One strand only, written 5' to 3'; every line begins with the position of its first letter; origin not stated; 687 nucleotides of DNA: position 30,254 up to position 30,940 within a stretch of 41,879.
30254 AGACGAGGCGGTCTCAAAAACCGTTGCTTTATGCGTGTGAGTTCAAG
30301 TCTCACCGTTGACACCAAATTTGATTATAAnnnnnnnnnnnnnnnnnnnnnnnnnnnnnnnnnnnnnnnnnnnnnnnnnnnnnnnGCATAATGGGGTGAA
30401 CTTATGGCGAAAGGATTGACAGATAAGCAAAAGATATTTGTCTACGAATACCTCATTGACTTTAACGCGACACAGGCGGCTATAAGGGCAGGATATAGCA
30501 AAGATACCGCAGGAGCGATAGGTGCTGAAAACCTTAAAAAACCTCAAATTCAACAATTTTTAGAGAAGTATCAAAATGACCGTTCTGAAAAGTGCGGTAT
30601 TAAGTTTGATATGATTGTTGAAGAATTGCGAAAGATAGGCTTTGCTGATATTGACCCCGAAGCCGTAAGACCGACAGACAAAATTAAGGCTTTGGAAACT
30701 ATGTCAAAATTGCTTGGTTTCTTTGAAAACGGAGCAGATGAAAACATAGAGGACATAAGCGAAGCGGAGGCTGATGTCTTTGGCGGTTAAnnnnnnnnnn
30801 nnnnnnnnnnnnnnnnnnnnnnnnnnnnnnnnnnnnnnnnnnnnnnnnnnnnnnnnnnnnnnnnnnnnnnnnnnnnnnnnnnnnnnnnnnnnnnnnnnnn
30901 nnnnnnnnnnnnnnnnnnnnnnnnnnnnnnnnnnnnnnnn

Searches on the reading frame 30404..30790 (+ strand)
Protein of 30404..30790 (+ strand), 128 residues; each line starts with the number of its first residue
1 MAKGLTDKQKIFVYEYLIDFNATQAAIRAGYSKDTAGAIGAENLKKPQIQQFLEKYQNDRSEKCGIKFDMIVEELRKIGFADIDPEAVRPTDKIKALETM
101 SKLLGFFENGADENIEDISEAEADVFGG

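Call 15: search_protein_families(library=phrogs, proteins=[window:30404-30790:+], max_evalue=0.001)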
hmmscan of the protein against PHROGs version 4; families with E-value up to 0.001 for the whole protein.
window:30404-30790:+ (128 aa): 6 families
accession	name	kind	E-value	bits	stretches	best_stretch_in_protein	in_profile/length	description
phrog_51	-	head and packaging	3.2e-30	106.7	1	2-116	86-225/261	terminase small subunit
phrog_2606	-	head and packaging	1.1e-19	71.9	1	4-83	88-168/310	terminase small subunit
phrog_17390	-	unknown function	2.7e-18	66.6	1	5-58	3-56/69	-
phrog_641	-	head and packaging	4.8e-09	37.9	1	5-63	3-61/162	terminase small subunit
phrog_5334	-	head and packaging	2.1e-06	29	1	9-114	21-121/162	terminase small subunit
phrog_21070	-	unknown function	0.00098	20.1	0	3-58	76-128/222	-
